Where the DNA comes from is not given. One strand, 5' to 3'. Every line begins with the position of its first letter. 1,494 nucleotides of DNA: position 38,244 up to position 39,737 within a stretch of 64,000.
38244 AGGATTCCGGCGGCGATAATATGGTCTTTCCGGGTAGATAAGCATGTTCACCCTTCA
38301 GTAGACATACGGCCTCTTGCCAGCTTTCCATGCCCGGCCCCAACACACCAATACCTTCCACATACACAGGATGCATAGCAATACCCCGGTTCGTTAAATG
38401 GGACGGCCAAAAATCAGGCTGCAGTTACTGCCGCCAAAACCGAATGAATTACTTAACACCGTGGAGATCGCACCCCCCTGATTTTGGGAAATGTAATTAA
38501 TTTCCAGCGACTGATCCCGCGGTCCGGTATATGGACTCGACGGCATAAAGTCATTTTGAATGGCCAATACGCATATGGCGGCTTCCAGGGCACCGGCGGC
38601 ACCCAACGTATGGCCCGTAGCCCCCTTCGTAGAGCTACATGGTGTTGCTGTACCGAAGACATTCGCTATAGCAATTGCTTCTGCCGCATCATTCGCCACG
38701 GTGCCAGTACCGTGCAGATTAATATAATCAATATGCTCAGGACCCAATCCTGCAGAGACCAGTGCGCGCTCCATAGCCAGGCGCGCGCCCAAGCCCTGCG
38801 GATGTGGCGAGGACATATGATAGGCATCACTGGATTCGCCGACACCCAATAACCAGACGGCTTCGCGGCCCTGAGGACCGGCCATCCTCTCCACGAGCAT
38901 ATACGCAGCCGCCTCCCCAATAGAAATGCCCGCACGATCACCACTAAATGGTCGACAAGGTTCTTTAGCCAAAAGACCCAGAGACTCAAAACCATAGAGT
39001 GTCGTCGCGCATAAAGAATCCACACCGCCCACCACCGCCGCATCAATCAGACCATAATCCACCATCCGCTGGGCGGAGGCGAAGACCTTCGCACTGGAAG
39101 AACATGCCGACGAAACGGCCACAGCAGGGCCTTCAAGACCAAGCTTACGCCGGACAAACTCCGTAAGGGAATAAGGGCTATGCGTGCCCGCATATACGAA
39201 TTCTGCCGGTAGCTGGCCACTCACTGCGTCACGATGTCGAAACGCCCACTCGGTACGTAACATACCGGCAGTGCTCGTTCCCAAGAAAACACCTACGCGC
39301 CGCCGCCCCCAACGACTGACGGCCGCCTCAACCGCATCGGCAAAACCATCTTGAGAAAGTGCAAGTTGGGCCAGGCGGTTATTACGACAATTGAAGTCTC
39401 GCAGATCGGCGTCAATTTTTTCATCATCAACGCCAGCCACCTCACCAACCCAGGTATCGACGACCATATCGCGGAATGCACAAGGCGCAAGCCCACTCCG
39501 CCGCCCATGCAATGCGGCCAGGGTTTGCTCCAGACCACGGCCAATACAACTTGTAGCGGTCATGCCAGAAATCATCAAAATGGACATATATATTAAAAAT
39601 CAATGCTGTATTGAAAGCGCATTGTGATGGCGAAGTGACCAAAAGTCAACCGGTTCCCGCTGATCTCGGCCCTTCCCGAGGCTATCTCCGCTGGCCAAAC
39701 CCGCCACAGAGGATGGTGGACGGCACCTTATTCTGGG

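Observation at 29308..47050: Apparently intact xanthomonadin/aryl-polyene type II PKS system in a probable acidophile chromosome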

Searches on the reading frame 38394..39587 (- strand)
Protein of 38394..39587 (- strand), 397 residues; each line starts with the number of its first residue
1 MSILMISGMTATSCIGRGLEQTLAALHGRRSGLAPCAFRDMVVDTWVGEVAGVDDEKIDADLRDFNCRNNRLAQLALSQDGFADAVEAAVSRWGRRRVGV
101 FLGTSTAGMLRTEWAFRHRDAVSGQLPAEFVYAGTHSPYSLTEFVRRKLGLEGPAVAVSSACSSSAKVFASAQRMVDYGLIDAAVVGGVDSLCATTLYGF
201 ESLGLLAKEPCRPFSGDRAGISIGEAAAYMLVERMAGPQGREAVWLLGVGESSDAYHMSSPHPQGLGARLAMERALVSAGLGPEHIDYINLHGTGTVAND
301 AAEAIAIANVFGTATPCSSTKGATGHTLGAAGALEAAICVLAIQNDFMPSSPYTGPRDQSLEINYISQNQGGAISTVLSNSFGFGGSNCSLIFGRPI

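Call 4: search_protein_families(library=pfam, proteins=[window:38394-39587:-], max_evalue=0.01)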
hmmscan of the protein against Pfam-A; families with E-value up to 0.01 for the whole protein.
window:38394-39587:- (397 aa): 4 families
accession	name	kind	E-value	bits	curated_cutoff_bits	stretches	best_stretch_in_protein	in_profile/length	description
PF02801.28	Ketoacyl-synt_C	-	1.1e-30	106.5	20.8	1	247-350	5-114/119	Beta-ketoacyl synthase, C-terminal domain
PF00109.32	ketoacyl-synt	-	3.9e-21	76.3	20.8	1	6-235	6-249/252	Beta-ketoacyl synthase, N-terminal domain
PF00108.29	Thiolase_N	-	0.00024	21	26.4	1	149-195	70-118/260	Thiolase, N-terminal domain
PF22691.2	Thiolase_C_1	-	0.0028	17.8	28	0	256-297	7-49/144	Thiolase C-terminal domain-like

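Call 9: search_protein_families(library=ncbifam, proteins=[window:38394-39587:-], max_evalue=0.001)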
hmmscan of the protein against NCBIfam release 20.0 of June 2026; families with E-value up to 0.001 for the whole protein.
window:38394-39587:- (397 aa): 23 families
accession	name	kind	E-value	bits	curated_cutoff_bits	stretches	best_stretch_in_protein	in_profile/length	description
NF006618.0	PRK09185.1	subfamily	2.6e-160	533.8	407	1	2-395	3-392/394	beta-ketoacyl-ACP synthase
TIGR03150.1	fabF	equivalog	4.8e-69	233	493.75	1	5-393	4-406/407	beta-ketoacyl-ACP synthase II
NF005589.0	PRK07314.1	subfamily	8.6e-69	232.3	387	1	5-395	7-411/413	beta-ketoacyl-ACP synthase II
NF004618.0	PRK05952.1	equivalog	6.2e-58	196.5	455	1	81-393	64-380/384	beta-ketoacyl-ACP synthase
NF004970.0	PRK06333.1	subfamily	2.3e-54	184.8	525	1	4-395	6-421/424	beta-ketoacyl-ACP synthase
NF058662.1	cispenta_AmcF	equivalog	6e-53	180.2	325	1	5-394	3-368/369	cispentacin biosynthesis acyltransferase subunit AmcF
NF006274.0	PRK08439.1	equivalog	3.7e-50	170.9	621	1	4-394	4-404/406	beta-ketoacyl-ACP synthase II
NF005916.1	PRK07910.1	equivalog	4.6e-49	167.4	560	1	6-395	16-417/418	KasA/KasB family beta-ketoacyl-ACP synthase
NF006587.0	PRK09116.1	equivalog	5.5e-49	167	470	1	150-395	152-406/408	beta-ketoacyl-ACP synthase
NF005076.0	PRK06501.1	equivalog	7.5e-45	153.6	629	1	3-394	12-421/425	beta-ketoacyl-ACP synthase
NF005935.0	PRK07967.1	equivalog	2e-44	152.1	630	1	4-395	4-403/406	beta-ketoacyl-ACP synthase I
NF006434.0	PRK08722.1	equivalog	8.6e-44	150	759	1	6-394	8-412/414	beta-ketoacyl-ACP synthase II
NF005490.0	PRK07103.1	equivalog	8.6e-41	140.3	445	1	4-393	6-410/414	polyketide beta-ketoacyl:acyl carrier protein synthase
NF040607.1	mycolic_Pks13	equivalog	9.2e-25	86.3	2100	1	88-392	206-522/1680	polyketide synthase Pks13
NF045894.1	PKS_plus_SDR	equivalog_domain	6.5e-23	80.3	1740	1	96-351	115-373/1515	type I polyketide synthase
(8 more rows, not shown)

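Call 12: find_homologous_proteins(query=window:38394-39587:-, max_evalue=1e-20)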
Query window:38394-39587:- (397 aa): 8000 proteins with E <= 1e-20 among 8000 candidates; the best 120 are listed.
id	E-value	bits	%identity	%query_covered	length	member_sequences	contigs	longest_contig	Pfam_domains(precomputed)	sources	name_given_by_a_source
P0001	1.8e-247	839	94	100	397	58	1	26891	PF00109.33,PF02801.29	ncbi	-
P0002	2.0e-240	816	92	100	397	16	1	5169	PF00109.33,PF00108.30,PF02801.29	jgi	-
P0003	1.8e-211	720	82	100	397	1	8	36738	PF00109.33,PF00108.30,PF02801.29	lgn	-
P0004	2.2e-208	710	82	98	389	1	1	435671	PF00109.33,PF00108.30,PF02801.29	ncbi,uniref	ncbi:beta-ketoacyl-[acyl-carrier-protein] synthase family protein [Acidithiobacillus ferrianus]|unir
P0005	2.8e-208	710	81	99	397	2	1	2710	PF00109.33,PF00108.30,PF02801.29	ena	-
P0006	6.8e-208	708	81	100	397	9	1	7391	PF00109.33,PF00108.30,PF02801.29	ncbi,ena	-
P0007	3.0e-193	660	74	100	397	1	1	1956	PF00109.33,PF02801.29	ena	-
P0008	3.0e-193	660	74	100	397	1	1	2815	PF00109.33,PF02801.29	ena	-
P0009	1.2e-192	658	74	100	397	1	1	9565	PF00109.33,PF02801.29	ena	-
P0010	4.9e-192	656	74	100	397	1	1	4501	PF00109.33,PF02801.29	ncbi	ncbi:MAG: beta-ketoacyl-[acyl-carrier-protein] synthase family protein [Acidithiobacillus sp.]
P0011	6.1e-192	656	74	100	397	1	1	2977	PF00109.33,PF02801.29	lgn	-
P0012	7.7e-191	652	74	100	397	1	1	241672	PF00109.33,PF02801.29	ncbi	ncbi:beta-ketoacyl-[acyl-carrier-protein] synthase family protein [Acidithiobacillus sp.]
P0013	9.6e-191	652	73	100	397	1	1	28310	PF00109.33,PF02801.29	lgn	-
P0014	1.5e-190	651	74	99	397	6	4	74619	PF00109.33,PF02801.29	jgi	jgi:3-oxoacyl-[acyl-carrier-protein] synthase-1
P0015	2.8e-190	651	73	100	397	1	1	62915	PF00109.33,PF02801.29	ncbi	ncbi:MAG: beta-ketoacyl-[acyl-carrier-protein] synthase family protein [Acidithiobacillus sp.]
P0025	4.2e-186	637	73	99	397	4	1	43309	PF00109.33,PF02801.29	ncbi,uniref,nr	ncbi:beta-ketoacyl-[acyl-carrier-protein] synthase family protein [Acidithiobacillus ferrooxidans F2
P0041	6.0e-161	554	66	99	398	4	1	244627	PF00109.33,PF02801.29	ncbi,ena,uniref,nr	ncbi:beta-ketoacyl-[acyl-carrier-protein] synthase family protein [Polaromonas sp. C04]|uniref:beta-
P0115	2.2e-157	542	63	99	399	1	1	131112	PF00109.33,PF02801.29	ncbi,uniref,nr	ncbi:3-oxoacyl-[ACP] synthase FabV like [Sulfuriferula multivorans]|uniref:3-oxoacyl-[ACP] synthase 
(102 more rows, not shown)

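Call 17: find_encoding_contigs(protein=window:38394-39587:-, flank=10000, max_places=6)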
Protein window:38394-39587:- (397 aa): no gene with exactly this product is on record in the collection.

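Call 26: find_related_loci(query=window:38394-39587:-, collection=genome_contigs, flank=10000)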
Query window:38394-39587:- (397 aa) in genome_contigs; peptide patterns used: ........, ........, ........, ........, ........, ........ (x = any residue, [..] = any of these).
223 stretches matched a pattern; 63 encode a relative of the query (tblastn E <= 1e-3); 63 distinct loci.
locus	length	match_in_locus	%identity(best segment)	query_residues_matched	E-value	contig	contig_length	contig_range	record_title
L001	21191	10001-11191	93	1-397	0e+0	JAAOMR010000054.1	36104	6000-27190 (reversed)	Acidithiobacillus ferrivorans strain DSM 22755 Contig54, whole genome shotgun sequence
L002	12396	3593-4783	95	1-397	0e+0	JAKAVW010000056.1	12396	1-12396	MAG: Proteobacteria bacterium isolate YP4.bin20 NODE_7182_length_12396_cov_2.309398, whole genome shotgun sequence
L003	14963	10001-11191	94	1-397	0e+0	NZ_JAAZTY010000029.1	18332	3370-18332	Acidithiobacillus ferriphilus strain DSM 100412 Contig29, whole genome shotgun sequence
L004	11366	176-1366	92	1-397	0e+0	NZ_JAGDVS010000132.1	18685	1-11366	MAG: Acidithiobacillus sp. isolate KUB_Bin07 NODE_538_length_18685_cov_5.136500, whole genome shotgun sequence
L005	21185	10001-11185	82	1-395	0e+0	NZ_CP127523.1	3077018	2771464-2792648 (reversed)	Acidithiobacillus ferrianus strain MG chromosome, complete genome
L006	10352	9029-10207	55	1-395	4e-133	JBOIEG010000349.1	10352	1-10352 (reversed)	MAG: Gammaproteobacteria bacterium isolate H1-B1_maxbin2.bin.5_sub k127_1249518, whole genome shotgun sequence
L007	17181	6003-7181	53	1-395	1e-130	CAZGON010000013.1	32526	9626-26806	MAG TPA_asm: uncultured Candidatus Competibacteraceae bacterium isolate SRP063590_co1_70 genome assembly, contig: NODE_1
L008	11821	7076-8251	57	1-395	1e-141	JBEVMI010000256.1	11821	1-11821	MAG: Spongiibacteraceae bacterium isolate T4R3BO_autometa_bin_0010 T4R3BO_autometa_bin_0010_k133_6055103, whole genome s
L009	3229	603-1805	37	1-395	1e-68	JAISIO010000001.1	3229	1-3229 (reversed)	MAG: Bacteroidales bacterium isolate Hm464_bin65 k119_1417526, whole genome shotgun sequence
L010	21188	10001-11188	81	1-396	0e+0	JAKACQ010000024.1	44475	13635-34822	MAG: Proteobacteria bacterium isolate WH4.bin22 NODE_587_length_44475_cov_4.536011, whole genome shotgun sequence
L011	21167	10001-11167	35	6-393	1e-56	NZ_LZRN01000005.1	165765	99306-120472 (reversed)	Gelidibacter algens strain ACAM 536 contig00005, whole genome shotgun sequence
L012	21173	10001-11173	34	6-395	2e-56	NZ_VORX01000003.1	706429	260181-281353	Gelidibacter salicanalis strain IC162 NODE_3_length_706429_cov_183.306, whole genome shotgun sequence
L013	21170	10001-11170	34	4-395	8e-59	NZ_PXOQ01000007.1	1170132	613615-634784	Aurantibacter aestuarii strain KCTC 32269 179, whole genome shotgun sequence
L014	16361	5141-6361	32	4-396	4e-51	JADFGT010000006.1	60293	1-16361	MAG: Armatimonadota bacterium isolate B31T1B5 B31T1B5_NODE225, whole genome shotgun sequence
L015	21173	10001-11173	34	6-395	9e-58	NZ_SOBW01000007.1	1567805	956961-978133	Gelidibacter sediminis strain DSM 28135 Ga0170425_101, whole genome shotgun sequence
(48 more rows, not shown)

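Call 31: search_solved_structures(query=window:38394-39587:-, max_evalue=1e-10, show_alignments=2)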
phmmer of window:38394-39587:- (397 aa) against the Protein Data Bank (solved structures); distinct sequences matched with E-value up to 1e-10: 129 (the best 60 are shown).
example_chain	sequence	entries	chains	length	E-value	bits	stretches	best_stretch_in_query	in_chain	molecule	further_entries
6qsp_A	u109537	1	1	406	7.3e-78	265.6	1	60-394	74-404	Beta-ketoacyl synthase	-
7f28_B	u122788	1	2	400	6e-70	239.5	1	13-394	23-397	Putative 3-oxoacyl-[ACP] synthase FabV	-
9s5h_B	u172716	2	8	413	2.5e-51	178.2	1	90-393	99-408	3-oxoacyl-(Acyl-carrier-protein) synthase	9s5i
2rjt_A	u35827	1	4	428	6e-49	170.4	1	89-395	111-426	Beta-ketoacyl-ACP synthase II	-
1ox0_A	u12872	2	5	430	2.3e-48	168.5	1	71-395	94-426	Beta ketoacyl-acyl carrier protein synthase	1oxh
1j3n_A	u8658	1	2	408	1.2e-47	166.2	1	4-395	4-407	3-oxoacyl-(acyl-carrier protein) synthase II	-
8qm1_A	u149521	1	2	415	1.5e-47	165.8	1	5-395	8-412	3-oxoacyl-[acyl-carrier-protein] synthase 2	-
4b7v_A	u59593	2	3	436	1.8e-47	165.5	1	5-395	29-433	3-OXOACYL-[ACYL-CARRIER-PROTEIN] SYNTHASE 2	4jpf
2alm_A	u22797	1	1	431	5.3e-47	164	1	71-395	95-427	3-oxoacyl-(acyl-carrier-protein) synthase II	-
5sxo_A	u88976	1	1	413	1.5e-46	162.5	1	90-395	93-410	3-oxoacyl-[acyl-carrier-protein] synthase 2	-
3o04_A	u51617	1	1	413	1.5e-46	162.5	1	90-395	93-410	beta-keto-acyl carrier protein synthase II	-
8pj0_A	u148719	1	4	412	3e-46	161.5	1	5-395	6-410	3-oxoacyl-[acyl-carrier-protein] synthase 2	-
8cn8_A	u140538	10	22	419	3.1e-46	161.5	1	5-395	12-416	3-oxoacyl-[acyl-carrier-protein] synthase 2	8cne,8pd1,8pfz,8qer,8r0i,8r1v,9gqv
8cou_A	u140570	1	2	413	5.9e-46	160.6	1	5-395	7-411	3-oxoacyl-[acyl-carrier-protein] synthase 2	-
4jb6_A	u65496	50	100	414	5.9e-46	160.6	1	5-395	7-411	3-oxoacyl-[acyl-carrier-protein] synthase 2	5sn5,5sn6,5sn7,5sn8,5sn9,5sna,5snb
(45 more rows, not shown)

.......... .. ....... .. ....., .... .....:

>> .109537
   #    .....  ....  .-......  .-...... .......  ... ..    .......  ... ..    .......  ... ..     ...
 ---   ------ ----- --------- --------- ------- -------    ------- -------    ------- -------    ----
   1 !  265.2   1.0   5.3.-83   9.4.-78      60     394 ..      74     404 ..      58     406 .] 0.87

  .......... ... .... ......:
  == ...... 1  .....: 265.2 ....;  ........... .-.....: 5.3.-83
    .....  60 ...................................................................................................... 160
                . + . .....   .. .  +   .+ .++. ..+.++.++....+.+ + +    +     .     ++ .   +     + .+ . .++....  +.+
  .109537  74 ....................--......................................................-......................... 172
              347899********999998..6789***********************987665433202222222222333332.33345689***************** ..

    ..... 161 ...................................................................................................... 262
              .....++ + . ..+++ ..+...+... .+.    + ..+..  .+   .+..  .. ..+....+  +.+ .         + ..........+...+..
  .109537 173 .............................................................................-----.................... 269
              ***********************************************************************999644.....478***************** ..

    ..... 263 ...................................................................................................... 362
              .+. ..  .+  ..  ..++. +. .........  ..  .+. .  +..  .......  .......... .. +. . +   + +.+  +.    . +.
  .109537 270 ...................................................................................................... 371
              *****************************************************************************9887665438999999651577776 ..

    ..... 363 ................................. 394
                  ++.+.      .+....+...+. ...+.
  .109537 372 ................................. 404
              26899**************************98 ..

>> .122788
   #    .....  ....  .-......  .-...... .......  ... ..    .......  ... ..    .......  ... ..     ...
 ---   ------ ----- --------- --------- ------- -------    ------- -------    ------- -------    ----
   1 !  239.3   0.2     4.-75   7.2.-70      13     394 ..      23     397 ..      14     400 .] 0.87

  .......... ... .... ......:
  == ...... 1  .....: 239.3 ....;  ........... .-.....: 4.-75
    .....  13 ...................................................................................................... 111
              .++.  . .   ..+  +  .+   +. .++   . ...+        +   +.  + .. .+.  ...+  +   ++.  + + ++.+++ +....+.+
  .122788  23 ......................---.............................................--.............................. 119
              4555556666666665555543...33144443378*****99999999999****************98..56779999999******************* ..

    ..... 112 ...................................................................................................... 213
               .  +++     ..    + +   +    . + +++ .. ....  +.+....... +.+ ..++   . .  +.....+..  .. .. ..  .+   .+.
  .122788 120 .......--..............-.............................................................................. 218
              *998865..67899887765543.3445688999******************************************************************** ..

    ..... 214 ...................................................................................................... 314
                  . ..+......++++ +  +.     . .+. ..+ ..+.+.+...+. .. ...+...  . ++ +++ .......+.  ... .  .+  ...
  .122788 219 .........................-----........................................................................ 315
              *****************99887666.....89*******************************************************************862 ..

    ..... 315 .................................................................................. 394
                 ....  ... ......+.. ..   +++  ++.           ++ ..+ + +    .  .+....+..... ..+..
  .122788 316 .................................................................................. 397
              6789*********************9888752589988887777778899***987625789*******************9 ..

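Call 49: find_encoding_contigs(protein=P0025, flank=10000, max_places=1)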
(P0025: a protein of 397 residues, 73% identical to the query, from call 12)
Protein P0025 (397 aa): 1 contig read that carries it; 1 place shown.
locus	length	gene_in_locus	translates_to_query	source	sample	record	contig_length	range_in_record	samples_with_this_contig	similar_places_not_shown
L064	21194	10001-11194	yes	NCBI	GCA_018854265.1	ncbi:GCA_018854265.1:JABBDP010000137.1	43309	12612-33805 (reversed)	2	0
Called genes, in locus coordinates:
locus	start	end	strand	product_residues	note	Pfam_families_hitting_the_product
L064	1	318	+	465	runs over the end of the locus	PF00083:Sugar_tr (weak), PF07690:MFS_1, PF21987:YajR_YAM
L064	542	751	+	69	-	-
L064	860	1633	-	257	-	PF04338:DUF481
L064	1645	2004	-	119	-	-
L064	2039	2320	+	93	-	PF23572:GH3_C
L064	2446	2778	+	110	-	-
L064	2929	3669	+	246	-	-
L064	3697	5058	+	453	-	PF00501:AMP-binding, PF13193:AMP-binding_C (weak)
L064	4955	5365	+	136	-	PF07977:FabA (weak), PF22818:ApeI-like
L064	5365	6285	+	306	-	PF03279:Lip_A_acyltrans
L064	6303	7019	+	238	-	PF19574:LolA_3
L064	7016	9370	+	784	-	PF03176:MMPL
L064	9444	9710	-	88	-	PF00550:PP-binding (weak)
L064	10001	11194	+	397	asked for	PF00109:ketoacyl-synt, PF02801:Ketoacyl-synt_C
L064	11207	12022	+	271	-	PF13723:Ketoacyl-synt_2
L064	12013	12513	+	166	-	PF22817:ApeP-like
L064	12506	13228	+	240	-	PF00106:adh_short, PF01370:Epimerase, PF03807:F420_oxidored (faint), PF08659:KR, PF13460:NAD_binding_10 (weak), PF13561:adh_short_C2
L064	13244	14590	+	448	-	PF00999:Na_H_Exchanger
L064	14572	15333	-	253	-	PF00535:Glycos_transf_2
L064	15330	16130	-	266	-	PF01553:Acyltransferase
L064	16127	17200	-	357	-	PF21168:FkbO_Hyg5-like_N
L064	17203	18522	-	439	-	PF01266:DAO (weak), PF01494:FAD_binding_3, PF04820:Trp_halogenase, PF13450:NAD_binding_8 (weak), PF04820:Trp_halogenase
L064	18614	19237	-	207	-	PF01522:Polysacc_deac_1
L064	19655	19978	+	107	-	PF12161:HsdM_N (weak)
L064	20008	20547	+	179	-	PF01243:PNPOx_N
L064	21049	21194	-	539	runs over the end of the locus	PF01019:G_glu_transpept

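Call 50: find_encoding_contigs(protein=P0115, flank=10000, max_places=1)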
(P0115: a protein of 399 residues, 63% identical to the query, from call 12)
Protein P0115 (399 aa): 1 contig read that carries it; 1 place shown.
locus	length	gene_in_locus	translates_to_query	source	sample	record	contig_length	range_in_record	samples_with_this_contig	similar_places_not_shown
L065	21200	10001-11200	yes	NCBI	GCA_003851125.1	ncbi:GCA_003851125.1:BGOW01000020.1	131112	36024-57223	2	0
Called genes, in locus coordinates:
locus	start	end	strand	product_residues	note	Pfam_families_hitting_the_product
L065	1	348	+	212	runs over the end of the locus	-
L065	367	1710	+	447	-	PF00501:AMP-binding, PF13193:AMP-binding_C (weak)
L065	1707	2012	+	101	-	PF07977:FabA (weak), PF22818:ApeI-like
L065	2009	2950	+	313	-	PF03279:Lip_A_acyltrans (weak)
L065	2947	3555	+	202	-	PF19574:LolA_3, PF03548:LolA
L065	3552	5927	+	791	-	PF03176:MMPL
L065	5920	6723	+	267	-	PF01522:Polysacc_deac_1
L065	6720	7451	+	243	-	PF01569:PAP2, PF14378:PAP2_3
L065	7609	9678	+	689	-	PF02463:SMC_N, PF13175:AAA_15, PF13476:AAA_23, PF13514:AAA_27 (weak), PF13304:AAA_21 (weak), PF13175:AAA_15 (weak), PF13304:AAA_21, PF14491:DUF4435 (weak)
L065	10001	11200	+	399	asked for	PF00109:ketoacyl-synt, PF02801:Ketoacyl-synt_C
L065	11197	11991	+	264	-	PF13723:Ketoacyl-synt_2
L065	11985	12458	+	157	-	PF22817:ApeP-like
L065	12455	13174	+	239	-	PF00106:adh_short, PF01370:Epimerase (weak), PF08659:KR, PF13561:adh_short_C2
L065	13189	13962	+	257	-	PF01135:PCMT (faint), PF01209:Ubie_methyltran, PF13489:Methyltransf_23, PF08241:Methyltransf_11, PF08242:Methyltransf_12, PF13649:Methyltransf_25, PF13847:Methyltransf_31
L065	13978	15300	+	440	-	PF00999:Na_H_Exchanger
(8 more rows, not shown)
